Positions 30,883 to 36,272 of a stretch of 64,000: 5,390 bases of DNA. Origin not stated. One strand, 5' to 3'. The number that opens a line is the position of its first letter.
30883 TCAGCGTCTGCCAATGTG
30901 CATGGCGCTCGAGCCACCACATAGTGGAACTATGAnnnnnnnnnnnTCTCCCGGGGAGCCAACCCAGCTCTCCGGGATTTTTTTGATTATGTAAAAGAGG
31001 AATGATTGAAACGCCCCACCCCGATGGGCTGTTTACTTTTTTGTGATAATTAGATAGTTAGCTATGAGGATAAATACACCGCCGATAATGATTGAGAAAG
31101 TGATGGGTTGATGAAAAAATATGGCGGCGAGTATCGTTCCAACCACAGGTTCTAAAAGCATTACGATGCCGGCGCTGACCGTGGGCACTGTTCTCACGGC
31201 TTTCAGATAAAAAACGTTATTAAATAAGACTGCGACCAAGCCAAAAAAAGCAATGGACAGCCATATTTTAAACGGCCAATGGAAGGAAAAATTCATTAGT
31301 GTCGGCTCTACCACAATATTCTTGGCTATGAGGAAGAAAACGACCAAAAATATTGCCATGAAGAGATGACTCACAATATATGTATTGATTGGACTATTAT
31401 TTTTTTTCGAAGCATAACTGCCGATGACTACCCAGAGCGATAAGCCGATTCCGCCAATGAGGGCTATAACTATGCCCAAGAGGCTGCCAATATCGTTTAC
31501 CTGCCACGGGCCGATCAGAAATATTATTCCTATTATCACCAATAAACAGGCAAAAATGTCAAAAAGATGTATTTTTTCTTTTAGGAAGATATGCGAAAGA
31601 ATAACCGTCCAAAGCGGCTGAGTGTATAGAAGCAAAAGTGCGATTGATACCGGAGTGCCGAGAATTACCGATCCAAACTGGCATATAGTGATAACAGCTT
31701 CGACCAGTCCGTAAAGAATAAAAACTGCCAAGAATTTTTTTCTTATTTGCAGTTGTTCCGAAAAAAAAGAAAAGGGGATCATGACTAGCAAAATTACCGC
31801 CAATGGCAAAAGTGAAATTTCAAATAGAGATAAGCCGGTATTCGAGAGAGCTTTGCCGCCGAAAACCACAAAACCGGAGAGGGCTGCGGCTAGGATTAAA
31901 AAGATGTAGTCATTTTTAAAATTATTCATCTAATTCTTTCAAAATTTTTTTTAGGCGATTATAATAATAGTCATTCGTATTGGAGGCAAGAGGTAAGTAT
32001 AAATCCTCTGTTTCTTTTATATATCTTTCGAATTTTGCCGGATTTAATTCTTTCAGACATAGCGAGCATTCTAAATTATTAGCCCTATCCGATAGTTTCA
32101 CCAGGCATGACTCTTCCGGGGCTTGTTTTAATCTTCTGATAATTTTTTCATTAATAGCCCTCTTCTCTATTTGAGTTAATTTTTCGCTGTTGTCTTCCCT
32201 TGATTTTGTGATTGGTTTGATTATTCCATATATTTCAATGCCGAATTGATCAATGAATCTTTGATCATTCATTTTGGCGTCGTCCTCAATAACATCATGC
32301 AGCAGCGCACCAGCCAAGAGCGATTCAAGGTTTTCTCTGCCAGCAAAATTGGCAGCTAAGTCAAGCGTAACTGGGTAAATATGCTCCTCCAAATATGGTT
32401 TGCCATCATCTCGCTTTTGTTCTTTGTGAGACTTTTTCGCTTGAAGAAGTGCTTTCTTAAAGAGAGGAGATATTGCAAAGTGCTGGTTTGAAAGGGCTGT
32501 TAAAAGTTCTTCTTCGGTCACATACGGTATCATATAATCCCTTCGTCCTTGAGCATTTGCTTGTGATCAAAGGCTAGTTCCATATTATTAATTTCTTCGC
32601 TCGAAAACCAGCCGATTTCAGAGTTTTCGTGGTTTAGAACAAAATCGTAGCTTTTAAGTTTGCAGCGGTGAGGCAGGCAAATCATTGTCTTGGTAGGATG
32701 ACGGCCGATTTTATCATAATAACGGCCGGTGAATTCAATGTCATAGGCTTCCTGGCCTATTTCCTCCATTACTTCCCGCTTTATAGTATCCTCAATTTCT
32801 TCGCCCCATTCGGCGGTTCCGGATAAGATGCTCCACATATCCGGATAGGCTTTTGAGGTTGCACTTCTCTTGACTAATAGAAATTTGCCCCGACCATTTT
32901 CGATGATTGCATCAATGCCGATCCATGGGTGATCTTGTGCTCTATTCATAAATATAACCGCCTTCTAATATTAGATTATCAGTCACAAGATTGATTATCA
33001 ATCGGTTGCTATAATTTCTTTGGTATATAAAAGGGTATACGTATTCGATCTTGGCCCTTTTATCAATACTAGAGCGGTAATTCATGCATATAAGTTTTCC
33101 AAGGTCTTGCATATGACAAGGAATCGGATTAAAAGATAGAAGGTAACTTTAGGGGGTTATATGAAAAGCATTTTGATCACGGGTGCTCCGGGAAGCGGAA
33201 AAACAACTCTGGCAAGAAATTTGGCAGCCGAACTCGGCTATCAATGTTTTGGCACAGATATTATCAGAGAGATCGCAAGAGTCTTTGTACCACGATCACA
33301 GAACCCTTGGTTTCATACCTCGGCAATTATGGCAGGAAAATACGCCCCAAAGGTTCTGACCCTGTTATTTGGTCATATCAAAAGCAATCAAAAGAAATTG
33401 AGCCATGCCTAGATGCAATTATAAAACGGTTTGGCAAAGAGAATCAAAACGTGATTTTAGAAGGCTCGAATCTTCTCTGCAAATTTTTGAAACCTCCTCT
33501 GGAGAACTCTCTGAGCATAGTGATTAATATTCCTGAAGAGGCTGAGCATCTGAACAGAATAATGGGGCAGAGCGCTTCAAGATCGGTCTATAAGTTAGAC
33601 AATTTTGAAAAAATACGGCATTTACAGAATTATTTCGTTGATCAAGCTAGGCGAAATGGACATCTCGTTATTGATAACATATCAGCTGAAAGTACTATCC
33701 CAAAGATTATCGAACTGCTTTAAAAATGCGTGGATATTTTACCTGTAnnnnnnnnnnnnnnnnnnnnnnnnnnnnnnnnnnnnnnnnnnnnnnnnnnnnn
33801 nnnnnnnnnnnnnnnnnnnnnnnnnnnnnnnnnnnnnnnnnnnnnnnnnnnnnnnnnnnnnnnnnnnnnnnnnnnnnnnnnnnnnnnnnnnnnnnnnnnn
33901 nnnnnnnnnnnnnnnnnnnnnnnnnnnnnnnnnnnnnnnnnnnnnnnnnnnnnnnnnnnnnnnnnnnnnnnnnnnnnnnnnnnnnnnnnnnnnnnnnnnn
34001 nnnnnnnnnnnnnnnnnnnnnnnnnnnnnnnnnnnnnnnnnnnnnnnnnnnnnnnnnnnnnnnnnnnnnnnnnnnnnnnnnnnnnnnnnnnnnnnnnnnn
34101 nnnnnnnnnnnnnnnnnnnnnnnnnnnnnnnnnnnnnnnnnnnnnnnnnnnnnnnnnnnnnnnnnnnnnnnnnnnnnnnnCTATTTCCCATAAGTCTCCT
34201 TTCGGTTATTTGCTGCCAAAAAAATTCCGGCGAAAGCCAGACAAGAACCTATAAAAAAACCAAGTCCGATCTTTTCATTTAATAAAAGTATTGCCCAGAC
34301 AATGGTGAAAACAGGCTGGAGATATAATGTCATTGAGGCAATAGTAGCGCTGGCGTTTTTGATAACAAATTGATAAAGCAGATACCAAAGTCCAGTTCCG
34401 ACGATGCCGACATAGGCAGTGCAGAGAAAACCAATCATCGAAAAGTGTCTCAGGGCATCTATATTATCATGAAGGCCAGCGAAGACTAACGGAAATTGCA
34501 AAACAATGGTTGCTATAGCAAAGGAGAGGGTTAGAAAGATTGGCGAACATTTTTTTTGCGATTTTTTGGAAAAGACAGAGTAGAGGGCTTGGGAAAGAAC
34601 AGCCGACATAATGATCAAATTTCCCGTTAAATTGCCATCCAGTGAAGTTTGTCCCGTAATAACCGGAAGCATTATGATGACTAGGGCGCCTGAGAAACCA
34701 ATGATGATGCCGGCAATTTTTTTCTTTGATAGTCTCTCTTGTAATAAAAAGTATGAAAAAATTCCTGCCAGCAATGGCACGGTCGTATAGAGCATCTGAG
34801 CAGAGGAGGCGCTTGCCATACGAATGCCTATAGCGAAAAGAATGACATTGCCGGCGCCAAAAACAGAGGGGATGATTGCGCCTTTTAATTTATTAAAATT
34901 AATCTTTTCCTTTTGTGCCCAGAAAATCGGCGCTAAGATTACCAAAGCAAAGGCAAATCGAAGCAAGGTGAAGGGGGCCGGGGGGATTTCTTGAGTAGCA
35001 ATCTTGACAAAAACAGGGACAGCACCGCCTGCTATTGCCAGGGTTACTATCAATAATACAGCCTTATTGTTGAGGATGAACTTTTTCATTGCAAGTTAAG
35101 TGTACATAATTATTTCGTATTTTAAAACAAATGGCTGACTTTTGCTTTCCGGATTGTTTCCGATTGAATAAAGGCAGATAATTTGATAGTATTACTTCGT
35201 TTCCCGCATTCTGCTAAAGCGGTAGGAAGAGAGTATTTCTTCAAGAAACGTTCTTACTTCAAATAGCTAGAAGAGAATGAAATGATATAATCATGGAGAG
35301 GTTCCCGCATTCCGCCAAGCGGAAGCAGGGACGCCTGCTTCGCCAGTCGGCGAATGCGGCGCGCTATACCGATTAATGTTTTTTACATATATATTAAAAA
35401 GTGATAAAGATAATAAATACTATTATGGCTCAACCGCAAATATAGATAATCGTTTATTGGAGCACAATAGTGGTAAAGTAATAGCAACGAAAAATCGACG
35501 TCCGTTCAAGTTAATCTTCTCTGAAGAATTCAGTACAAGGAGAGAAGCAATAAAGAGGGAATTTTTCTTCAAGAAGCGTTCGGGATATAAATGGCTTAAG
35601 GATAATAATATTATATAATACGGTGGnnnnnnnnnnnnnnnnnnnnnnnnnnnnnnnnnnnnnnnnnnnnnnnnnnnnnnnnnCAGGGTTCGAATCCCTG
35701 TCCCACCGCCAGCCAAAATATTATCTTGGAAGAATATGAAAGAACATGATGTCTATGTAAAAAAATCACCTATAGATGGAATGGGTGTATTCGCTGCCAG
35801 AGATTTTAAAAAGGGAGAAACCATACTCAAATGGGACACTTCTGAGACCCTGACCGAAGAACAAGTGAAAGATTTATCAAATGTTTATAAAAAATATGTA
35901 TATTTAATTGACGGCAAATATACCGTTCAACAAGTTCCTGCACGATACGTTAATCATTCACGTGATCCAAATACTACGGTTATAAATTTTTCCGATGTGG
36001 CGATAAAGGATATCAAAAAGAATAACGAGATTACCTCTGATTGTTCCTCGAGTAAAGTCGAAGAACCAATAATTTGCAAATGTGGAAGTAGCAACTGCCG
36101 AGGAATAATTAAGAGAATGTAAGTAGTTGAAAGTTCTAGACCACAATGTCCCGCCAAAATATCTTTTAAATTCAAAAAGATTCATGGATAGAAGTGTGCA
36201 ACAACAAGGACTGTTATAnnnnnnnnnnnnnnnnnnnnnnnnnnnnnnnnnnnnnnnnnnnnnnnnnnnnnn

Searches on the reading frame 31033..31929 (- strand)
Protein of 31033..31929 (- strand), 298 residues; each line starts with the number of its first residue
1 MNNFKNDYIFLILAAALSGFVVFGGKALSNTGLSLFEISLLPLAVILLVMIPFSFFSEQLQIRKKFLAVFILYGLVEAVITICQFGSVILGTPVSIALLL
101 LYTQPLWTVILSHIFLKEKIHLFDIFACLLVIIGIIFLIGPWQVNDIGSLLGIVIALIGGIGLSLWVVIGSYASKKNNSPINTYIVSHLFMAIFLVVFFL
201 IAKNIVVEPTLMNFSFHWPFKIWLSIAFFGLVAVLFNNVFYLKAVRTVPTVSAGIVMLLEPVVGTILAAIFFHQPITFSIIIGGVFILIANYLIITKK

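Call 3: search_protein_families(library=pfam, proteins=[window:31033-31929:-], max_evalue=0.01)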
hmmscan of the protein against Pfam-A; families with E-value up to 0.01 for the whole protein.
window:31033-31929:- (298 aa): 2 families
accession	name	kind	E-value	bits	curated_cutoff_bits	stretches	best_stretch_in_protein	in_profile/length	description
PF00892.27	EamA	-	2.5e-29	102.7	28.2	2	8-139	4-134/135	EamA-like transporter family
PF03151.22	TPT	-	0.00012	22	30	1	37-288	33-284/291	Triose-phosphate Transporter family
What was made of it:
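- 31033..31929 (-): EamA2: DMT carrier, 298 aa. Conserved core gene; last gene of the NUDIX1-HD_4-EamA2 unit. Pfam EamA 102.7 bits (call 3).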

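Call 61: search_protein_families(library=ncbifam, proteins=[window:31033-31929:-], max_evalue=0.001)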
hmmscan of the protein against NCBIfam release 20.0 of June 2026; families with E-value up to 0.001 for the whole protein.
window:31033-31929:- (298 aa): 2 families
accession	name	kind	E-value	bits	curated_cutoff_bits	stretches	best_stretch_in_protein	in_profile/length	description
TIGR00950.1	2A78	equivalog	2.6e-20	72.9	230.2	1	30-290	13-262/264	carboxylate/amino acid/amine transporter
NF050091.1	ArAmAcExpYddG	equivalog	3.5e-06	26.8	300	1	197-298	38-139/285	aromatic amino acid exporter YddG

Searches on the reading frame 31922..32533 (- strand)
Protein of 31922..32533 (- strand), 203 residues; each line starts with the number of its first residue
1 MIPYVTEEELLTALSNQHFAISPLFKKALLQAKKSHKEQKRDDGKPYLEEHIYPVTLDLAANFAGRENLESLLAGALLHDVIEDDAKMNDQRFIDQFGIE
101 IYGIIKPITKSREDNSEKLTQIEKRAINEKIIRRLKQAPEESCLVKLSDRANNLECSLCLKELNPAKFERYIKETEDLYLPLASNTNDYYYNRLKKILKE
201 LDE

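Call 3: search_protein_families(library=pfam, proteins=[window:31922-32533:-], max_evalue=0.01)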
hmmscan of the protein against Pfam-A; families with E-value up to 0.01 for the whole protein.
window:31922-32533:- (203 aa): 2 families
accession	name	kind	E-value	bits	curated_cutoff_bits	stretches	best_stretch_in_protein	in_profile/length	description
PF13328.12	HD_4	-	6.4e-11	42.7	27.2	1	28-184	1-151/156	HD domain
PF01966.28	HD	-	0.00059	20.5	22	1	59-150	11-112/116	HD domain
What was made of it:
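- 31922..32533 (-): HD_4: stand-alone RelA/SpoT-type hydrolase domain (small alarmone hydrolase/Mesh1-like), 203 aa. Pfam HD_4 42.7 bits (call 3).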

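Call 24: search_protein_families(library=ncbifam, proteins=[window:31922-32533:-], max_evalue=0.01)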
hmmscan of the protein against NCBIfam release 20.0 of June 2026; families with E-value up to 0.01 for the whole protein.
window:31922-32533:- (203 aa): 2 families
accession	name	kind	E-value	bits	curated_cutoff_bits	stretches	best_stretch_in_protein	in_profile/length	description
TIGR00691.1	spoT_relA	subfamily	2.6e-19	69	499.2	1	28-184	1-146/687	RelA/SpoT family protein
NF008303.0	PRK11092.1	equivalog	1.2e-12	46.9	947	1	25-185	23-172/702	bifunctional GTP diphosphokinase/guanosine-3',5'-bis pyrophosphate 3'-pyrophosphohydrolase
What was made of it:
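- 31922..32533 (-): TIGR00691 spoT_relA matches the N-terminal region at 69 bits (call 24).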

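Call 43: search_protein_families(library=padloc, proteins=[window:31922-32533:-], max_evalue=0.01)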
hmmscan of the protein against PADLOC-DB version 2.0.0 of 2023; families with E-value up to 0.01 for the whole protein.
window:31922-32533:- (203 aa): 0 families

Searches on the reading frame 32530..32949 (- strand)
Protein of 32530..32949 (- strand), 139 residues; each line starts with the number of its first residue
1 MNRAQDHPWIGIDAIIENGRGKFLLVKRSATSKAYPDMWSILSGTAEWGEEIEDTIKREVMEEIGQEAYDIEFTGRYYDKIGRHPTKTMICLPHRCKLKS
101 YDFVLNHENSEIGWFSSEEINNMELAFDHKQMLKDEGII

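Call 5: search_protein_families(library=pfam, proteins=[window:32530-32949:-], max_evalue=0.01)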
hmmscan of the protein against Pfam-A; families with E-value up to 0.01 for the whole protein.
window:32530-32949:- (139 aa): 2 families
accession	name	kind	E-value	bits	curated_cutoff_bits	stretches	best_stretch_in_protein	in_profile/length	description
PF00293.34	NUDIX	-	7.7e-19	68.5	21.1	1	10-134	4-132/134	NUDIX domain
PF14815.12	NUDIX_4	-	0.0013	18.9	35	1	15-126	4-104/113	NUDIX domain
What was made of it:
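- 32530..32949 (-): NUDIX1 hydrolase, 139 aa, with a complete Nudix box. Pfam NUDIX 68.5 bits (call 5).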

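Call 24: search_protein_families(library=ncbifam, proteins=[window:32530-32949:-], max_evalue=0.01)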
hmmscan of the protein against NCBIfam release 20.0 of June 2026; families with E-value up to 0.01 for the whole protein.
window:32530-32949:- (139 aa): 18 families
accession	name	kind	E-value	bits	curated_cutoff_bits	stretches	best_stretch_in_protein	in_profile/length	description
NF012016.0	PRK15472.1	equivalog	5.1e-13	48.9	95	1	15-139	10-141/141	nucleoside triphosphatase NudI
NF001299.0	PRK00241.1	equivalog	4.9e-08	32.8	158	1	28-76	152-198/263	NAD(+) diphosphatase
NF006530.0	PRK08999.1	equivalog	8.4e-08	31.6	245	1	14-125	11-117/315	Nudix family hydrolase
NF007834.0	PRK10546.1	equivalog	4.4e-07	29.8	156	1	13-128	8-117/135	pyrimidine (deoxy)nucleoside triphosphate diphosphatase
NF041652.1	Nud_hyd_Dein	equivalog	5.8e-07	29.9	200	1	15-123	19-130/152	Nudix hydrolase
TIGR00586.1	mutt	equivalog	2e-06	27.9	97.9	1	14-132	10-123/129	8-oxo-dGTP diphosphatase MutT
NF011963.0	PRK15434.1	subfamily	2.2e-06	27.5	146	1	5-106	13-119/159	GDP-mannose mannosyl hydrolase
NF011922.0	PRK15393.1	equivalog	1.7e-05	24.5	152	1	15-122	44-149/182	NUDIX hydrolase YfcD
NF002995.0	PRK03759.1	equivalog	3.8e-05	23.4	127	1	16-72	42-99/185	isopentenyl-diphosphate Delta-isomerase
NF041653.1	Nud_hyd_Meth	equivalog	0.00012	22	300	1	14-66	32-84/170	Nudix hydrolase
TIGR02705.1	nudix_YtkD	equivalog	0.00017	21.1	154.4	1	44-78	52-86/156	RNA deprotection pyrophosphohydrolase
NF006961.0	PRK09438.1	equivalog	0.00037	20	103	1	21-67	20-62/151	dihydroneopterin triphosphate diphosphatase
NF008044.0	PRK10776.1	equivalog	0.0004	20.3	148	1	15-80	10-75/130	8-oxo-dGTP diphosphatase MutT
NF050029.2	TransRepNtr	equivalog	0.001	18.6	400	1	10-134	22-150/245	ADPR responsive transcriptional repressor NtrR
NF001936.0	PRK00714.1-3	equivalog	0.0012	18.8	118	1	35-71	33-69/155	RNA pyrophosphohydrolase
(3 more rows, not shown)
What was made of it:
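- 32530..32949 (-): The best NCBIfam hit is NudI-like at 48.9 bits, below its cut-off (call 24).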

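Call 43: search_protein_families(library=padloc, proteins=[window:32530-32949:-], max_evalue=0.01)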
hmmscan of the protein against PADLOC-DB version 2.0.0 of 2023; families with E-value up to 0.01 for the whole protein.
window:32530-32949:- (139 aa): 1 family
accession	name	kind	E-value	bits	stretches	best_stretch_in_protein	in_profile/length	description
PDLC04899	PDC-S07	-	9.3e-12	42.8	1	14-126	12-118/135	-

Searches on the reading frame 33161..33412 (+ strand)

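Call 5: search_protein_families(library=pfam, proteins=[window:33161-33412:+], max_evalue=0.01)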
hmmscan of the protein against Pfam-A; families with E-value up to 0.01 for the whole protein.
window:33161-33412:+ (83 aa): 27 families (the best 25 are shown)
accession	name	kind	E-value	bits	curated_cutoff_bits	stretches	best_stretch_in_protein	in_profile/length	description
PF13521.12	AAA_28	-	1.9e-09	38.4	27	1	4-41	2-38/164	AAA domain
PF13238.12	AAA_18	-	1.3e-08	35.8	29.4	1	4-72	1-66/128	AAA domain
PF13189.12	Cytidylate_kin2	-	7.8e-08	33.1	28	1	4-40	2-38/176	Cytidylate kinase-like family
PF13671.12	AAA_33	-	1.4e-07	32.3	27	1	4-41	2-39/143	AAA domain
PF20720.3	nSTAND3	-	5.7e-07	29.8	27.2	1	3-45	19-64/155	Novel STAND NTPase 3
PF13207.12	AAA_17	-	3.4e-06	27.8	27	1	7-39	1-34/136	AAA domain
PF00004.35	AAA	-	8.6e-06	26.7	21.2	1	4-34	1-31/131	ATPase family associated with various cellular activities (AAA)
PF13401.12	AAA_22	-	2.6e-05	25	27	1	3-28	7-32/130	AAA domain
PF13191.12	AAA_16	-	4.6e-05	24.4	32.6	1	3-28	26-51/167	AAA ATPase domain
PF03266.21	NTPase_1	-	0.00014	22.2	23.9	1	4-31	2-32/168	NTPase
PF06414.18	Zeta_toxin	-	0.00022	21.1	22.3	1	2-28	17-47/199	Zeta toxin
PF05729.18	NACHT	-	0.00032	21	26.7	1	4-29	3-28/167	NACHT domain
PF01443.25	Viral_helicase1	-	0.00033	21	21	1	4-50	1-46/228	Viral superfamily 1 RNA helicase core domain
PF02224.24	Cytidylate_kin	-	0.00037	20.7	26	1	4-41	1-39/211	Cytidylate kinase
PF08433.16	KTI12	-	0.00048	20.2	22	1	2-26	2-26/271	Chromatin associated protein KTI12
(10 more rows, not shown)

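Call 61: search_protein_families(library=ncbifam, proteins=[window:33161-33412:+], max_evalue=0.001)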
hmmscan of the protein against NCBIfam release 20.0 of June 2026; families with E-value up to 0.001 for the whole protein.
window:33161-33412:+ (83 aa): 22 families
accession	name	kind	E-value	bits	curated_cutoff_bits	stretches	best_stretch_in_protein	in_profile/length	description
NF003259.0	PRK04220.1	equivalog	3e-09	36.7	343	1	4-60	95-152/306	2-phosphoglycerate kinase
NF008994.0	PRK12337.1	equivalog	5e-08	31.9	603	1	4-58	265-320/492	2-phosphoglycerate kinase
TIGR02173.1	cyt_kin_arch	equivalog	1.9e-07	31.2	102.1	1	4-40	3-39/169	(d)CMP kinase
NF008995.0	PRK12338.1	equivalog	2.3e-06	27.2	434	1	4-58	7-62/319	hypothetical protein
NF040667.1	hom_kin_desulfo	exception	1.7e-05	24.7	197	1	3-36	2-35/163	homoserine kinase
NF010248.0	PRK13695.1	equivalog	3.5e-05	23.6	156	1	3-32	5-37/180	NTPase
NF004861.0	PRK06217.1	equivalog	5.2e-05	22.7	203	1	2-33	2-33/183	hypothetical protein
TIGR01351.1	adk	subfamily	6.3e-05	22.7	168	1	4-41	2-40/212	adenylate kinase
NF002988.0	PRK03731.1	equivalog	0.0001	22.1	161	1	2-34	3-35/174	shikimate kinase AroL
NF001385.0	PRK00279.2-3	equivalog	0.00015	21.4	315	1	4-66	7-67/213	adenylate kinase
NF010335.0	PRK13764.1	equivalog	0.00016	20.4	340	1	3-23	265-285/613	ATPase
NF003230.0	PRK04195.1-6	equivalog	0.00018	20.3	441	1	2-29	40-67/494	replication factor C large subunit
NF003012.0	PRK03839.1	equivalog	0.0002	21.3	152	1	4-30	3-29/180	putative kinase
NF005994.0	PRK08118.1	equivalog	0.00025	21.1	215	1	1-31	1-31/172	DNA topology modulation protein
NF003229.0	PRK04195.1-5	equivalog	0.00028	19.7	280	1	2-29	45-72/413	replication factor C large subunit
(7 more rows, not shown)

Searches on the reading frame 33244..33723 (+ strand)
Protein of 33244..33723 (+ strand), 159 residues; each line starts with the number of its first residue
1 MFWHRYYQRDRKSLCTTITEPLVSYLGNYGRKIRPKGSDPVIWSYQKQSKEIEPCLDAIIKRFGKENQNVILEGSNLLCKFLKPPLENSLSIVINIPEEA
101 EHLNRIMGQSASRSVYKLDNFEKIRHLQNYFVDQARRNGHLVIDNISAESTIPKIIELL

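Call 5: search_protein_families(library=pfam, proteins=[window:33244-33723:+], max_evalue=0.01)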
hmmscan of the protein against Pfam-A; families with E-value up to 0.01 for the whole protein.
window:33244-33723:+ (159 aa): 0 families

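Call 61: search_protein_families(library=ncbifam, proteins=[window:33244-33723:+], max_evalue=0.001)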
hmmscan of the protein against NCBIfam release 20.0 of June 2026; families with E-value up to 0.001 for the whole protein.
window:33244-33723:+ (159 aa): 3 families
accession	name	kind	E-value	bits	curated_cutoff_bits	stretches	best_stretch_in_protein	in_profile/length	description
NF003259.0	PRK04220.1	equivalog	6.4e-18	65.2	343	1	24-158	147-287/306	2-phosphoglycerate kinase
NF008994.0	PRK12337.1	equivalog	7.5e-11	41.2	603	1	40-158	339-465/492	2-phosphoglycerate kinase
NF008995.0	PRK12338.1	equivalog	1e-09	38.3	434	1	38-157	76-200/319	hypothetical protein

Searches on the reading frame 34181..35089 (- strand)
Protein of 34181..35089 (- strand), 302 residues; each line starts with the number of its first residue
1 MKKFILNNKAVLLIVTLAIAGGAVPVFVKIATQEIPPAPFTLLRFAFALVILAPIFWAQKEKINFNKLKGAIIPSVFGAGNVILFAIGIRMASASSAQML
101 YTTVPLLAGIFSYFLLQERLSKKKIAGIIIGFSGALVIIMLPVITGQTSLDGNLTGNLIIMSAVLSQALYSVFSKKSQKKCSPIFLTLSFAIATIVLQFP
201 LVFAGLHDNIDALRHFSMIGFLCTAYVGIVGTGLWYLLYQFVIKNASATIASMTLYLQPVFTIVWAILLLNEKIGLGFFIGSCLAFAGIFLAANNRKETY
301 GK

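Call 5: search_protein_families(library=pfam, proteins=[window:34181-35089:-], max_evalue=0.01)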
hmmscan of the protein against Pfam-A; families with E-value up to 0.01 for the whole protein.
window:34181-35089:- (302 aa): 3 families
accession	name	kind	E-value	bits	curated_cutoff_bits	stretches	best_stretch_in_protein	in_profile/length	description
PF00892.27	EamA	-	9.6e-45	152.6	28.2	2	9-139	2-134/135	EamA-like transporter family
PF03151.22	TPT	-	4.6e-09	36.5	30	1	37-291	29-289/291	Triose-phosphate Transporter family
PF06027.18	SLC35F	-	0.0013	18.8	21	1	92-291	97-296/299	Solute carrier family 35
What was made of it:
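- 34181..35089 (-): EamA3: third DMT carrier, 302 aa. It also passes the Pfam TPT gathering score. Pfam EamA 152.6 bits and TPT 36.5 bits against a gathering score of 30 (call 5).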

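Call 61: search_protein_families(library=ncbifam, proteins=[window:34181-35089:-], max_evalue=0.001)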
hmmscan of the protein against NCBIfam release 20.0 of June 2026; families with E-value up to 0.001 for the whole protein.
window:34181-35089:- (302 aa): 6 families
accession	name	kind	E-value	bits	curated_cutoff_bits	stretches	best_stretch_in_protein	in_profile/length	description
TIGR00950.1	2A78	equivalog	1.5e-20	73.7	230.2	2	27-253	7-227/264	carboxylate/amino acid/amine transporter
NF050091.1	ArAmAcExpYddG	equivalog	1.1e-17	64.6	300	2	13-197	8-191/285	aromatic amino acid exporter YddG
NF008432.0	PRK11272.1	equivalog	2.4e-15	56.6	270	1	13-276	14-269/294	drug/metabolite exporter YedA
NF008523.0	PRK11453.1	equivalog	2.2e-14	53.8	472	1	11-292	6-285/299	O-acetylserine/cysteine exporter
NF008676.0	PRK11689.1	equivalog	0.00013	21.2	194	1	159-292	162-287/297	aromatic amino acid DMT transporter YddG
TIGR03340.1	phn_DUF6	hypoth_equivalog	0.00048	19.9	288.15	1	85-291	76-280/281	phosphonate utilization associated putative membrane protein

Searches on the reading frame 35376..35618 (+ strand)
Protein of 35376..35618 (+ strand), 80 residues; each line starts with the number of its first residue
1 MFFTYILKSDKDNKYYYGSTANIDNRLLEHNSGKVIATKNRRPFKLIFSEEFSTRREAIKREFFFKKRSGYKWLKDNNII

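Call 5: search_protein_families(library=pfam, proteins=[window:35376-35618:+], max_evalue=0.01)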
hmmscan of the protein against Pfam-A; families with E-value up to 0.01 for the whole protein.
window:35376-35618:+ (80 aa): 1 family
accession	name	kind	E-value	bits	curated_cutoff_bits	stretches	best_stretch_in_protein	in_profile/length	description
PF01541.30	GIY-YIG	-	5.5e-17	62.3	22.6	1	1-69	1-72/78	GIY-YIG catalytic domain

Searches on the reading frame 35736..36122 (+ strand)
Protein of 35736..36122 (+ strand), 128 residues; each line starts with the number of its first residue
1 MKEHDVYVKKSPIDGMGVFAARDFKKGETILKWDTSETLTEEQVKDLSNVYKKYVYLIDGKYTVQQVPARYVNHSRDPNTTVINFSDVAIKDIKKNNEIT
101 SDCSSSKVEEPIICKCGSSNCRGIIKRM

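Call 5: search_protein_families(library=pfam, proteins=[window:35736-36122:+], max_evalue=0.01)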
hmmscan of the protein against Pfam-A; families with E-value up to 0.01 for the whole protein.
window:35736-36122:+ (128 aa): 1 family
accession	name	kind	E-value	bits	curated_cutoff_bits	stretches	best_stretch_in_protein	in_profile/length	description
PF00856.33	SET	-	1.3e-13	51.7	22.4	1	15-102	1-103/105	SET domain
